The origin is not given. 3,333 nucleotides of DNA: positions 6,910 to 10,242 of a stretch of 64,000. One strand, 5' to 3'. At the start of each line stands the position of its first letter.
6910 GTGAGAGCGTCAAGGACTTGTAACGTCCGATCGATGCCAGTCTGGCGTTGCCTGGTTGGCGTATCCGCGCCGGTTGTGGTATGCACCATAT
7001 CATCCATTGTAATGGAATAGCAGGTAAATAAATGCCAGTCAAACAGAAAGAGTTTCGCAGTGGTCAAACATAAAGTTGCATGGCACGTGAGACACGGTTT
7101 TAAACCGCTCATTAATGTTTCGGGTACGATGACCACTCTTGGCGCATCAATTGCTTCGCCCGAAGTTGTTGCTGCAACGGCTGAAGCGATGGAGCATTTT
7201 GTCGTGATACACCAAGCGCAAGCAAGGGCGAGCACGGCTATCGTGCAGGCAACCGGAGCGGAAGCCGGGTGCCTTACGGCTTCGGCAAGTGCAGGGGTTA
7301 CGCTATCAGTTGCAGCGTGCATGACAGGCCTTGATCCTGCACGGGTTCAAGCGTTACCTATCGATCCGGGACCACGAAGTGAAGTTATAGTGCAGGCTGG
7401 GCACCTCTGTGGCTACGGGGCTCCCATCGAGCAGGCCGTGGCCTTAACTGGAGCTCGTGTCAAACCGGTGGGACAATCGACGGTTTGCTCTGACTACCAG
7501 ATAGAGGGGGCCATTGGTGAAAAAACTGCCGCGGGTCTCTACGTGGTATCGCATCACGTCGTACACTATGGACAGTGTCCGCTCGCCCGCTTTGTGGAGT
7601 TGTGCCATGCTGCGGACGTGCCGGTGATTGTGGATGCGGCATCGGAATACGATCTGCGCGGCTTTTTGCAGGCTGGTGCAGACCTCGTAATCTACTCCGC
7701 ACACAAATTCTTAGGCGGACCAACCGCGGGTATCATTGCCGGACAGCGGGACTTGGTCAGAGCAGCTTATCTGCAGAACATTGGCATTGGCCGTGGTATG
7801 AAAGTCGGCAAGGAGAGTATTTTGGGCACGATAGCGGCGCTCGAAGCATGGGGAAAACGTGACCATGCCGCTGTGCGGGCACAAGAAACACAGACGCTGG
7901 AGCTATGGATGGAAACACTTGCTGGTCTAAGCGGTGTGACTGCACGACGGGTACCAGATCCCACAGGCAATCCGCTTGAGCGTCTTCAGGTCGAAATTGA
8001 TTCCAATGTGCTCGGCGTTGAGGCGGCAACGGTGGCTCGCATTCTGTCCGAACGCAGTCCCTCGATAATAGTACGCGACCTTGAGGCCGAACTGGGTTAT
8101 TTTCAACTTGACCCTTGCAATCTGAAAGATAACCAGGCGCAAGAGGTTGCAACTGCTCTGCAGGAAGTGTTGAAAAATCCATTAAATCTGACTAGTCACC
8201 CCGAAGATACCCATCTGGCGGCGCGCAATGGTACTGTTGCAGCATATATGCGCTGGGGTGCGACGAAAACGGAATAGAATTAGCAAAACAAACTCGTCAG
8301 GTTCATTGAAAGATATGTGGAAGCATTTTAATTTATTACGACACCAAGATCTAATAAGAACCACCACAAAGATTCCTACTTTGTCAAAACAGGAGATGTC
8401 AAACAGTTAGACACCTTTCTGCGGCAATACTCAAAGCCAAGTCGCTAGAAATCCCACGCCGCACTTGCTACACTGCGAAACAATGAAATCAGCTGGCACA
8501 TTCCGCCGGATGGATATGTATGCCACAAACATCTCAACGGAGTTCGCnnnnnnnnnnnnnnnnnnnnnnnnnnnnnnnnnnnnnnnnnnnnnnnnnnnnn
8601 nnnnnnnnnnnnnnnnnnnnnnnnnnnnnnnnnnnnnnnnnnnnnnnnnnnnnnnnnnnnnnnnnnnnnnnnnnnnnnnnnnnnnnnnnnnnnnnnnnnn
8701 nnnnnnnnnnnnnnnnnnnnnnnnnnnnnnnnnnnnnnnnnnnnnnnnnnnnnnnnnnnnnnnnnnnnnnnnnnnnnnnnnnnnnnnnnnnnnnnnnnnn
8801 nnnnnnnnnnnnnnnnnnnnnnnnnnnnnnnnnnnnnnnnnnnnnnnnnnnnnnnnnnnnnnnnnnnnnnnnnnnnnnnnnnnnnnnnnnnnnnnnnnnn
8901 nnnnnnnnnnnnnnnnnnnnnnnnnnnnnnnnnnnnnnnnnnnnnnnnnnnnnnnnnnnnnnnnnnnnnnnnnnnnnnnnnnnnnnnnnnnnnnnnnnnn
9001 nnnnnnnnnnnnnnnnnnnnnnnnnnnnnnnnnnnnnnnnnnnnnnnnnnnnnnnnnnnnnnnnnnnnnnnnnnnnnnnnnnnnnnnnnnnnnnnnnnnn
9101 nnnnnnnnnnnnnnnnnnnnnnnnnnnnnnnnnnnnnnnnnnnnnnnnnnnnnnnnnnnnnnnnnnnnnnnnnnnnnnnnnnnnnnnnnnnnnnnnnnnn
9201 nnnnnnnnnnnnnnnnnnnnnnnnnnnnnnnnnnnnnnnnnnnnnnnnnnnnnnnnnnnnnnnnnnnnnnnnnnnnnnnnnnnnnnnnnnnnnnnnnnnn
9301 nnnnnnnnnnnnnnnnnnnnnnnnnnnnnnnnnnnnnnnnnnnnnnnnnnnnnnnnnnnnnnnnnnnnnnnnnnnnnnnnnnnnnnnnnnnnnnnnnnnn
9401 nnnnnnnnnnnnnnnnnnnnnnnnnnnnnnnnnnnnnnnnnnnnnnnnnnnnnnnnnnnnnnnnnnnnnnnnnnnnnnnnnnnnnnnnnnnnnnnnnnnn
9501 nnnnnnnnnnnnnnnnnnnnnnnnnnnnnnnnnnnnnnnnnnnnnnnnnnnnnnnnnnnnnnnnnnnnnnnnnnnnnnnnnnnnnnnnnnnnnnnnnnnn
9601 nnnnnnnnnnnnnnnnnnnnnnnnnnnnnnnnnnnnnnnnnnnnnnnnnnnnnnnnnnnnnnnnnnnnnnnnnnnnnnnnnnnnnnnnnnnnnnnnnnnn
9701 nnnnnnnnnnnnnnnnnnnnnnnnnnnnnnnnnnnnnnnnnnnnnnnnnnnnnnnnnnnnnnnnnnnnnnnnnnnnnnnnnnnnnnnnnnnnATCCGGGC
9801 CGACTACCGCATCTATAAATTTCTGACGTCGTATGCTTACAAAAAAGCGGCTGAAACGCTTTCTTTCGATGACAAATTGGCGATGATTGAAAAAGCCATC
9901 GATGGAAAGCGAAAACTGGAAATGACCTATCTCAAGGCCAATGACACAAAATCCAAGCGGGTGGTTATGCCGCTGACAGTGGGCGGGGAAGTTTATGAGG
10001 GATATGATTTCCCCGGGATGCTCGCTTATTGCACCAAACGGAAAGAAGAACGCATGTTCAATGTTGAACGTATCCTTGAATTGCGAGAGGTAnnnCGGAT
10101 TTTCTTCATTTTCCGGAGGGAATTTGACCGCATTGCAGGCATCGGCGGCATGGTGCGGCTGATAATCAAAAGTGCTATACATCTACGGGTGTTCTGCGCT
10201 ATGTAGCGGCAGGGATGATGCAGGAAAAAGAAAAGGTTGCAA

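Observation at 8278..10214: Single-gene low-GC islet encoding a Pif1-family helicase with a C-terminal WYL domain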

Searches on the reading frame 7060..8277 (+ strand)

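Call 11: search_protein_families(library=pfam, proteins=[window:7060-8277:+], max_evalue=0.00001)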
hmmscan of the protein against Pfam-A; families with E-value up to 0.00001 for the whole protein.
window:7060-8277:+ (405 aa): 2 families
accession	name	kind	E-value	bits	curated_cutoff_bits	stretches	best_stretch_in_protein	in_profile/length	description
PF03841.19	SelA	-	3e-12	46.7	22.8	1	18-291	2-283/367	L-seryl-tRNA selenium transferase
PF00266.25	Aminotran_5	-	3e-07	30.2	21.5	1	108-236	90-221/371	Aminotransferase class-V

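Call 74: search_protein_families(library=ncbifam, proteins=[window:7060-8277:+], max_evalue=1e-20)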
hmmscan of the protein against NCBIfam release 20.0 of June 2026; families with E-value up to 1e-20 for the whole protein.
window:7060-8277:+ (405 aa): 2 families
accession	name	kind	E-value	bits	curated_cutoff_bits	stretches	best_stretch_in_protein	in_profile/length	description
TIGR01437.1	selA_rel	subfamily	6.7e-92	308.2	385.3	1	11-370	4-362/363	DgaE family pyridoxal phosphate-dependent ammonia lyase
NF047797.1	glminPNH3LysDgaE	equivalog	2.7e-87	293.1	600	1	11-371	6-362/367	D-glucosaminate-6-phosphate ammonia lyase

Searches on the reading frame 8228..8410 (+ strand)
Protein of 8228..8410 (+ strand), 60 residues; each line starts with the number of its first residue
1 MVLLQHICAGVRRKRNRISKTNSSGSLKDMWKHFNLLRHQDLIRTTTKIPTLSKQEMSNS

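Call 11: search_protein_families(library=pfam, proteins=[window:8228-8410:+], max_evalue=0.00001)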
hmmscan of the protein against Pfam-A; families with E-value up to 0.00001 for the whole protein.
window:8228-8410:+ (60 aa): 0 families

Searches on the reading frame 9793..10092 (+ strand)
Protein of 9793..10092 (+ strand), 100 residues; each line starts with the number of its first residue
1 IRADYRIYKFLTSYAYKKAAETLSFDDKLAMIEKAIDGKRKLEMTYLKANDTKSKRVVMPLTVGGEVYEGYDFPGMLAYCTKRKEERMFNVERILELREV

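Call 60: search_solved_structures(query=window:9793-10092:+, max_evalue=10, show_alignments=3)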
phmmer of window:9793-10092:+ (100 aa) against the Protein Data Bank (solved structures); distinct sequences matched with E-value up to 10: 6.
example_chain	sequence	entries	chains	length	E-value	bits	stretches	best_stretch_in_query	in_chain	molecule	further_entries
8bns_A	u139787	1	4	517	7.1e-25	90.6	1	3-100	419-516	AAA ATPase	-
8bnv_A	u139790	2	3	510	9.6e-21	77.4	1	3-100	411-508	AAA family ATPase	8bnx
6l4t_12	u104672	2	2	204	0.39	14.7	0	42-78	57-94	Fucoxanthin chlorophyll a/c-binding protein Lhcq3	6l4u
6ly5_N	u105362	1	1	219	1.1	13.2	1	16-75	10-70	FCPI-21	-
6ly5_S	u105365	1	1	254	1.5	12.8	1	16-75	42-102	FCPI-23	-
6l4t_15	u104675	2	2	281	1.7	12.6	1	16-75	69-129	Fucoxanthin chlorophyll a/c-binding protein Lhcq8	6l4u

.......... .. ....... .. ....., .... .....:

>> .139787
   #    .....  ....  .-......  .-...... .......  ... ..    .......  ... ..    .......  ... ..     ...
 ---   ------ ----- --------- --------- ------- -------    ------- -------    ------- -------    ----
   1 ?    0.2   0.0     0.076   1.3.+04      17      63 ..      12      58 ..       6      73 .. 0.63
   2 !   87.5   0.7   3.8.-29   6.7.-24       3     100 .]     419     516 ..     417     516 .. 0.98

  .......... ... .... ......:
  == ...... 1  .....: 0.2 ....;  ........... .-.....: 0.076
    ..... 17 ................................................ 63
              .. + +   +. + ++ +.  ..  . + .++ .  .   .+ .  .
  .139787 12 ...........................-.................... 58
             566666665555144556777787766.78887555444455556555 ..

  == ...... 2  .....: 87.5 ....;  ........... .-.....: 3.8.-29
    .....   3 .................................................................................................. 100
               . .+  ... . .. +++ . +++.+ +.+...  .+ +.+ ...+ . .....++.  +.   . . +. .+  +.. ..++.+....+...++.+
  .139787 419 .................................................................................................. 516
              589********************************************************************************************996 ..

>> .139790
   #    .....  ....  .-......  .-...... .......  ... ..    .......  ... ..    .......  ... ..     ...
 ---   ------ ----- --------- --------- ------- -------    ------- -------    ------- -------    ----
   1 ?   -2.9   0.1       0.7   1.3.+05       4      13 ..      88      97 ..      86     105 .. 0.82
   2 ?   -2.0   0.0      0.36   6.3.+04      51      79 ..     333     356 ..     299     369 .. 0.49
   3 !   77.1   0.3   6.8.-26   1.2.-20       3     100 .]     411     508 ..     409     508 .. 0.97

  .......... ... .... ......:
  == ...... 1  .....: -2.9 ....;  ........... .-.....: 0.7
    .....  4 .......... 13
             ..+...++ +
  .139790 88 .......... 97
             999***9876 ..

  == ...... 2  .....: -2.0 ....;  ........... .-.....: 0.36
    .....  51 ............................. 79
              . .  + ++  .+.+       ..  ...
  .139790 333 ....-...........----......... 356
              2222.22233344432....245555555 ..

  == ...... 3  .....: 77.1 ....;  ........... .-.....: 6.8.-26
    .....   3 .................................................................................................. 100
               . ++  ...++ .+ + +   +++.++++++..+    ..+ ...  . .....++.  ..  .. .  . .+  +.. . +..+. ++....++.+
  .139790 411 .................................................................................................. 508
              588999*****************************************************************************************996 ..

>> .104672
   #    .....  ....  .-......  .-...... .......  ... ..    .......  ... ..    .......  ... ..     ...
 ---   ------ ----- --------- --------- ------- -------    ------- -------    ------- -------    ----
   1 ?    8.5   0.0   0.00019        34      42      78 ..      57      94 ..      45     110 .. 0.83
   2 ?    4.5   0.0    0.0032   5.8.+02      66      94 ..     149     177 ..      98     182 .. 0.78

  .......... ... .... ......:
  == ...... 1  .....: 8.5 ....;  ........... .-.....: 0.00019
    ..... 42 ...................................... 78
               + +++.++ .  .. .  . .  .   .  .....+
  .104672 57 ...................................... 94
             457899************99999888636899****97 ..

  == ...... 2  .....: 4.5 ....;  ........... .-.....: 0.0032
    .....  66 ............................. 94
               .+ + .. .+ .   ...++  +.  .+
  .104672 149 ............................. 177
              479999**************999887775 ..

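Call 63: search_solved_structures(query=A2, max_evalue=10, show_alignments=0)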
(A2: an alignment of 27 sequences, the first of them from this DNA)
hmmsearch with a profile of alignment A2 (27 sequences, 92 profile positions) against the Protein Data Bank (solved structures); distinct sequences matched with E-value up to 10: 8.
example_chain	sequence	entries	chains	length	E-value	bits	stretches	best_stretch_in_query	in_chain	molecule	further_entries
8bns_A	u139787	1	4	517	3.9e-38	132.6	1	2-92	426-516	AAA ATPase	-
8bnv_A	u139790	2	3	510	3.2e-36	126.5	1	1-92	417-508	AAA family ATPase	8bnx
7t8k_A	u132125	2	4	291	0.21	14.9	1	24-86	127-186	BrxR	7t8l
7p5x_AX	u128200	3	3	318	0.32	14.3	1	22-89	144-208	PafC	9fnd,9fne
4u9s_C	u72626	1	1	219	0.68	13.2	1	5-54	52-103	Na(+)-translocating NADH-quinone reductase subunit C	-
9u5g_C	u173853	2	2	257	0.76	13.1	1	5-54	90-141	Na(+)-translocating NADH-quinone reductase subunit C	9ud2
7xk3_C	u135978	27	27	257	0.78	13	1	5-54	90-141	Na(+)-translocating NADH-quinone reductase subunit C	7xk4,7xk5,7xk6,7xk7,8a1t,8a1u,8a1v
4u06_A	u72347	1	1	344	5.3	10.4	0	19-43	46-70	LIC10831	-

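Call 70: predict_structure(alignment_id=A3)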
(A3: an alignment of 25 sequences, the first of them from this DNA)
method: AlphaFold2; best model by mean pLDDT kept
length: 92 residues; sequences in the alignment: 25
mean_pLDDT: 86.5   pTM: 0.74
mean pLDDT of the five models: 86.5, 85.7, 84.9, 84.3, 83.2
residues with pLDDT >= 90: 55; 70-90: 25; 50-70: 9; < 50: 3
segments of 3 or more residues with pLDDT < 50: 1-3
pLDDT, mean of each block of 10 residues (from residue 1): 58 78 95 93 89 92 90 91 91 90
secondary structure, 60 per line:
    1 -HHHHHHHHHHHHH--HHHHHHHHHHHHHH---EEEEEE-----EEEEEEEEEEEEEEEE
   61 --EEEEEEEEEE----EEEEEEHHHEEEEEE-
elements in order: H2-14 H17-30 E34-39 E45-60 E63-72 E77-82 E86-91

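Call 72: fold_search(model_id=the predicted structure, library=pdb)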
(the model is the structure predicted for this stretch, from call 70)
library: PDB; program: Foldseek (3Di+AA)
matches with E <= 10: 1280; with E <= 0.001: 16
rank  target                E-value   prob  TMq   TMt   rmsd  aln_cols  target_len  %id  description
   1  7t8k_B                5.1e-05  1.00  0.65  0.23   2.6        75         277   24  BrxR from Acinetobacter BREX type I phage restriction system bound to DNA (released 2022-05-18)
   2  9fnd_Y                1.3e-04  1.00  0.65  0.20   2.1        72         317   24  Transcriptional activator PafBC bound to mycobacterial RNA polymerase (released 2025-02-12)
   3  7qfz_D                1.5e-04  1.00  0.65  0.22   2.6        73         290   23  BrxR, a WYL-domain containing transcriptional regulator (released 2022-05-18)
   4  6sj9_A                2.1e-04  1.00  0.68  0.11   2.3        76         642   25  Proteasome accessory factor B/C (PafBC) of Arthrobacter aurescens (released 2019-10-16)
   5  7qfz_E                2.4e-04  1.00  0.65  0.22   2.6        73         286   23  BrxR, a WYL-domain containing transcriptional regulator (released 2022-05-18)
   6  7qfz_B                2.4e-04  1.00  0.65  0.22   2.6        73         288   23  BrxR, a WYL-domain containing transcriptional regulator (released 2022-05-18)
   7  7qfz_A                2.5e-04  1.00  0.65  0.22   2.6        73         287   23  BrxR, a WYL-domain containing transcriptional regulator (released 2022-05-18)
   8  7t8k_A                2.6e-04  1.00  0.64  0.22   2.5        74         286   24  BrxR from Acinetobacter BREX type I phage restriction system bound to DNA (released 2022-05-18)
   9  7tb5                  3.0e-04  1.00  0.68  0.25   2.5        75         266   29  Structure of P. aeruginosa PA17 CapW (released 2022-01-19)
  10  7t8l_A                3.2e-04  1.00  0.65  0.22   2.5        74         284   24  BrxR from Acinetobacter BREX type I phage restriction system (released 2022-05-18)
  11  7t8l_B                3.5e-04  1.00  0.64  0.23   2.6        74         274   24  BrxR from Acinetobacter BREX type I phage restriction system (released 2022-05-18)
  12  7qfz_H                3.8e-04  1.00  0.66  0.24   2.6        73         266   23  BrxR, a WYL-domain containing transcriptional regulator (released 2022-05-18)
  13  7qfz_G                4.0e-04  1.00  0.65  0.23   2.6        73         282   23  BrxR, a WYL-domain containing transcriptional regulator (released 2022-05-18)
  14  7qfz_C                5.3e-04  1.00  0.65  0.22   2.7        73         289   23  BrxR, a WYL-domain containing transcriptional regulator (released 2022-05-18)
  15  9fnd_X                6.0e-04  1.00  0.59  0.19   3.2        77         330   19  Transcriptional activator PafBC bound to mycobacterial RNA polymerase (released 2025-02-12)
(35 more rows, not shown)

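Call 82: search_protein_representatives(alignment_id=A3)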
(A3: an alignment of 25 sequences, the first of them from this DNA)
Query: 25 sequences, 92 profile positions. Proteins with E-value up to 0.001 (for the whole library): 424; up to 1e-10: 124; up to 1e-30: 3. The best 150 are listed.
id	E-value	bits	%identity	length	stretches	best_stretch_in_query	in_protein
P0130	2.4e-36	139.7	-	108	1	1-92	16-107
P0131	7.9e-34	131.6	-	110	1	1-91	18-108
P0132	1.2e-32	127.9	-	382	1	1-91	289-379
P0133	1.2e-30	121.5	-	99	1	1-90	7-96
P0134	5.5e-30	119.3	-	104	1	5-92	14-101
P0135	3.0e-29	117.0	-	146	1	2-91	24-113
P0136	8.9e-29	115.5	-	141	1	1-91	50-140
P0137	1.4e-28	114.8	-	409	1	1-90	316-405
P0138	2.7e-28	113.9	-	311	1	1-90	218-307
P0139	9.5e-28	112.2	-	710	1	2-90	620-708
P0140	2.1e-27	111.1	-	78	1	15-90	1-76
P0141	1.1e-26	108.8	-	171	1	1-92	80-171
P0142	2.5e-26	107.6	-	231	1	2-90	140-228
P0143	2.7e-26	107.5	-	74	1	20-92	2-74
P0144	3.0e-26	107.4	-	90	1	3-91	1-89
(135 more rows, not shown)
